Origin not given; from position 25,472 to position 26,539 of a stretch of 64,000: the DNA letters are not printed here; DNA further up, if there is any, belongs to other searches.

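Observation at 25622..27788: Translationally coupled three-gene operon of unassignable proteins in islet 1: candidate undescribed (defence?) system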

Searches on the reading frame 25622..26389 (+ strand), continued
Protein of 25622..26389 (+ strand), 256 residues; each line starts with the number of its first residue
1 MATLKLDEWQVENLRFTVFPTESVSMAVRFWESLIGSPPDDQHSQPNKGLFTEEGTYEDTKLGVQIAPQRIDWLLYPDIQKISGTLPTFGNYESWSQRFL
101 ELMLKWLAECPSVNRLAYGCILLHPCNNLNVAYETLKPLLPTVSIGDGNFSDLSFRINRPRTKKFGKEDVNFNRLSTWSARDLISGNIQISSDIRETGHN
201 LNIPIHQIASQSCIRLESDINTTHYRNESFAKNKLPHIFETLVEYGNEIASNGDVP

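Call 54: search_protein_families(library=pfam, proteins=[L075:1719-2174:+, L075:1063-1713:+, L063:1675-2133:+, L063:1289-1675:+, L051:3551-4024:+, L051:2836-3537:+, L092:7424-7843:+, L092:6750-7424:+, L088:2263-2871:+, L128:824-1792:+], max_evalue=0.1)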
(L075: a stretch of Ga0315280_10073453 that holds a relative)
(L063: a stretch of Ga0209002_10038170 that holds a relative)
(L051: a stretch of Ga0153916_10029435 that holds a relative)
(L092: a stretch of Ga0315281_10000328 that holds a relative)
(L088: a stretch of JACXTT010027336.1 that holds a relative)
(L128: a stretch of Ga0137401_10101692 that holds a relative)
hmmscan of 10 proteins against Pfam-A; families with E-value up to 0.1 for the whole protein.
L075:1719-2174:+ (152 aa): 1 family
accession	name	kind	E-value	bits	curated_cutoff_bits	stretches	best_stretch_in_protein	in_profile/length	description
PF05168.19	HEPN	-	5.6e-07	30.2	22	1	6-98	11-96/117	HEPN domain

L075:1063-1713:+ (217 aa): 3 families
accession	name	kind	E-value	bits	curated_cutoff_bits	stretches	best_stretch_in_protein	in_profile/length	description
PF19938.4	DUF6400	-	0.049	14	27.1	0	183-210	25-52/69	Family of unknown function (DUF6400)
PF25416.1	GRHL1_C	-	0.062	13.6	27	0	111-154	8-50/90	GRHL1-like, C-terminal domain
PF20007.4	fvmRadSAM-pep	-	0.073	13.7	27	0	167-191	25-49/73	FtsH ternary system-associated peptide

L063:1675-2133:+ (153 aa): 1 family
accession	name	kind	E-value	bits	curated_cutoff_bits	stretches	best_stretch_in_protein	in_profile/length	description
PF01850.27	PIN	-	7.5e-05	23.8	23.6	1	28-121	20-103/120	PIN domain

L063:1289-1675:+ (129 aa): 0 families

L051:3551-4024:+ (158 aa): 0 families

L051:2836-3537:+ (234 aa): 0 families

L092:7424-7843:+ (140 aa): 0 families

L092:6750-7424:+ (225 aa): 1 family
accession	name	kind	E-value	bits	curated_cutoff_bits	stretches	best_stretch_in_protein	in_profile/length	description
PF24434.1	DUF7557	-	0.079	12.9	25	0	112-129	9-26/45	Family of unknown function (DUF7557)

L088:2263-2871:+ (203 aa): 0 families

L128:824-1792:+ (323 aa): 1 family
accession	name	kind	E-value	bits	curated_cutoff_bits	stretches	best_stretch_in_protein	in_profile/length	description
PF13646.12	HEAT_2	-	0.0065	17.2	27.7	0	218-291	14-87/88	HEAT repeats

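Call 56: search_solved_structures(query=A4, max_evalue=10)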
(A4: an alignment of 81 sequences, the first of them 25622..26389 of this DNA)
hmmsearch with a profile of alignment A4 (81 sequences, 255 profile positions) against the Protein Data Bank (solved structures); distinct sequences matched with E-value up to 10: 0.

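Call 59: fold_search(model_id=the predicted structure, library=viral)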
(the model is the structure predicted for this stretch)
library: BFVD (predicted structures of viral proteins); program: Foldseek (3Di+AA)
matches with E <= 10: 703; with E <= 0.001: 5
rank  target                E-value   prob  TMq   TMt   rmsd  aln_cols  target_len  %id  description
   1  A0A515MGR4            1.5e-06  1.00  0.42  0.50   7.5       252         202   10  (no name in the UniProt tables at hand)
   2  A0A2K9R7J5            1.3e-04  0.99  0.29  0.26  12.3       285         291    8  (no name in the UniProt tables at hand)
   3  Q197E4                3.7e-04  0.82  0.20  0.08  14.5       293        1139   11  Uncharacterized protein 016R [Invertebrate iridescent virus 3]
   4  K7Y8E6                4.6e-04  1.00  0.25  0.50   5.8       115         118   13  Uncharacterized protein [Megavirus courdo11]
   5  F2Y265                4.6e-04  0.95  0.29  0.11  13.6       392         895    7  (no name in the UniProt tables at hand)
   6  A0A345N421            2.1e-03  0.89  0.29  0.27  14.5       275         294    9  (no name in the UniProt tables at hand)
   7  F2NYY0                2.5e-03  0.82  0.25  0.28  16.9       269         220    7  Complete DpAV4 genome [Diadromus pulchellus ascovirus 4a]
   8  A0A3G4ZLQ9            6.1e-03  0.44  0.20  0.15  14.5       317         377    6  TATA box binding protein [Terrestrivirus sp.]
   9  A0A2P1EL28            9.4e-03  1.00  0.25  0.47   5.5       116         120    9  Uncharacterized protein [Moumouvirus australiensis]
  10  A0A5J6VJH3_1          1.2e-02  0.38  0.23  0.09  19.1       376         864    7  Uncharacterized protein [Megaviridae environmental sample]
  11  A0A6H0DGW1            1.2e-02  0.12  0.12  0.07  29.5       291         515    8  Uncharacterized protein (Fragment) [Nordenskjold virus]
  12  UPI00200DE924         1.8e-02  0.18  0.13  0.06  15.3       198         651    8  (no name look-up for this kind of identifier)
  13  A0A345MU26            2.3e-02  0.57  0.30  0.23  16.4       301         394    9  (no name in the UniProt tables at hand)
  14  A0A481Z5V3            2.4e-02  0.18  0.21  0.14  23.6       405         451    6  Uncharacterized protein [Pithovirus LCPAC202]
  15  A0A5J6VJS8            2.5e-02  0.57  0.18  0.16  12.3       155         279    9  Uncharacterized protein [Megaviridae environmental sample]
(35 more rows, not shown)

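Call 63: search_protein_families(library=pfam, alignment_id=A5, max_evalue=0.00001)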
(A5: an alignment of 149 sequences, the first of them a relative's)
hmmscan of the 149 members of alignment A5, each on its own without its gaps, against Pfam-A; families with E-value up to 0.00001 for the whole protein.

A. member 1, L001:5955-6272:+ (106 aa): 1 family
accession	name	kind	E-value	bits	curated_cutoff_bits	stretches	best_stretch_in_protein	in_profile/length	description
PF01381.28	HTH_3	-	7.1e-07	29.6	23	1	21-63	6-48/55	Helix-turn-helix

B. families by the number of members that match (of 149 scanned): 126 families (the first 25 are shown)
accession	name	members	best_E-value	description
PF00296.26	Bac_luciferase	2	1.3e-60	Luciferase-like monooxygenase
PF00384.28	Molybdopterin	2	1.5e-42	Molybdopterin oxidoreductase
PF00005.33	ABC_tran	2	1.2e-34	ABC transporter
PF01568.27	Molydop_binding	2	8.3e-32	Molydopterin dinucleotide binding domain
PF02518.31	HATPase_c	2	1.6e-31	Histidine kinase-, DNA gyrase B-, and HSP90-like ATPase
PF00903.31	Glyoxalase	2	6.5e-14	Glyoxalase/Bleomycin resistance protein/Dioxygenase superfamily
PF00512.31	HisKA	2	1.7e-12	His Kinase A (phospho-acceptor) domain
PF18765.7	Polbeta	2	3.2e-12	Polymerase beta, Nucleotidyltransferase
PF13304.12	AAA_21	2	5.8e-11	AAA domain, putative AbiEii toxin, Type IV TA system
PF00583.31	Acetyltransf_1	2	1.5e-09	Acetyltransferase (GNAT) family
PF13669.12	Glyoxalase_4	2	5.2e-07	Glyoxalase/Bleomycin resistance protein/Dioxygenase superfamily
PF02446.23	Glyco_hydro_77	1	1.5e-186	4-alpha-glucanotransferase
PF06965.17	Na_H_antiport_1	1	5.5e-148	Na+/H+ antiporter 1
PF07394.17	DUF1501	1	7.7e-106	Protein of unknown function (DUF1501)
PF00701.28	DHDPS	1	3e-97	Dihydrodipicolinate synthetase family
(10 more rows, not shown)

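Call 64: search_protein_families(library=padloc, alignment_id=A5, max_evalue=0.00001)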
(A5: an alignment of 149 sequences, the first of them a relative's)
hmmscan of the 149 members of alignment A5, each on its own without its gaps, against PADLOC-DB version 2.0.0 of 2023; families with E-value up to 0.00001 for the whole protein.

A. member 1, L001:5955-6272:+ (106 aa): 0 families

B. families by the number of members that match (of 149 scanned): 321 families (the first 25 are shown)
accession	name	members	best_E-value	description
PDLC04134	mad2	3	6.2e-45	mads_2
PDLC02575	DrmA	2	1.1e-185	DrmA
PDLC02571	DrmA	2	3.6e-145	DrmA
PDLC02568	DrmA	2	4.1e-124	DrmA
PDLC02567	DrmA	2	9.9e-117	DrmA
PDLC02577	DrmA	2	6.5e-76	DrmA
PDLC02576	DrmA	2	7.6e-36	DrmA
PDLC01078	C3a156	2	6.5e-27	oxidoreductase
PDLC04135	mad3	2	9.6e-26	mads_3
PDLC04904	PDC-S09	2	6.8e-24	-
PDLC04902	PDC-S09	2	3.7e-20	-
PDLC02980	AriA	2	3e-13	-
PDLC04140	mad8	2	8e-13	mads_8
PDLC03774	RT_UG35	1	1.1e-291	DRT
PDLC03021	MTase_I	1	1.9e-164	Type I methyltransferase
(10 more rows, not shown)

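Call 71: search_protein_families(library=pfam, alignment_id=A4, max_evalue=1)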
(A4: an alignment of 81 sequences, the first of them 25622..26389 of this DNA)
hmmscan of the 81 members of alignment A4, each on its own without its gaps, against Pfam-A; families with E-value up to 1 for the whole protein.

A. member 1, window:25622-26389:+ (256 aa): 0 families

B. families by the number of members that match (of 81 scanned): 16 families
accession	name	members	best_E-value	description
PF11205.13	DUF2987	2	0.012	Protein of unknown function (DUF2987)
PF12021.13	DUF3509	1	0.015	Protein of unknown function (DUF3509)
PF13528.12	Glyco_trans_1_3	1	0.027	Glycosyl transferase family 1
PF15644.12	Gln_amidase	1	0.052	Papain fold toxin 1, glutamine deamidase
PF00415.24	RCC1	1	0.069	Regulator of chromosome condensation (RCC1) repeat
PF24190.1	OB_RNR_2nd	1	0.087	Ribonuclease R second OB domain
PF04347.18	FliO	1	0.093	Flagellar biosynthesis protein, FliO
PF12542.13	CWC25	1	0.12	Pre-mRNA splicing factor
PF18944.7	DUF5691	1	0.13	Family of unknown function (DUF5691)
PF21342.2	SoxA-TsdA_cyt-c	1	0.16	SoxA/TsdA, cytochrome c domain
PF07027.17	DUF1318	1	0.16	Protein of unknown function (DUF1318)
PF12338.13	RbcS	1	0.24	Ribulose-1,5-bisphosphate carboxylase small subunit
PF22219.1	DUF3829_2nd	1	0.26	DUF3829-like, C-terminal domain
PF07106.19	TBPIP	1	0.26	TBPIP/Hop2 winged helix domain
PF09818.15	ABC_ATPase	1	0.31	P-loop domain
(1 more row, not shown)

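Call 73: search_dna_similar(query=window:25622-26389:+, collection=plasmids, mode=protein, max_evalue=0.001)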
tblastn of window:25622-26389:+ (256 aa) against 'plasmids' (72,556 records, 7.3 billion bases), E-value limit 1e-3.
No match.

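Call 77: search_dna_similar(query=P0058, collection=plasmids, mode=protein, max_evalue=0.01)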
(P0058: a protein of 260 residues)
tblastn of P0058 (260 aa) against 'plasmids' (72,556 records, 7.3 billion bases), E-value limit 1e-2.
No match.
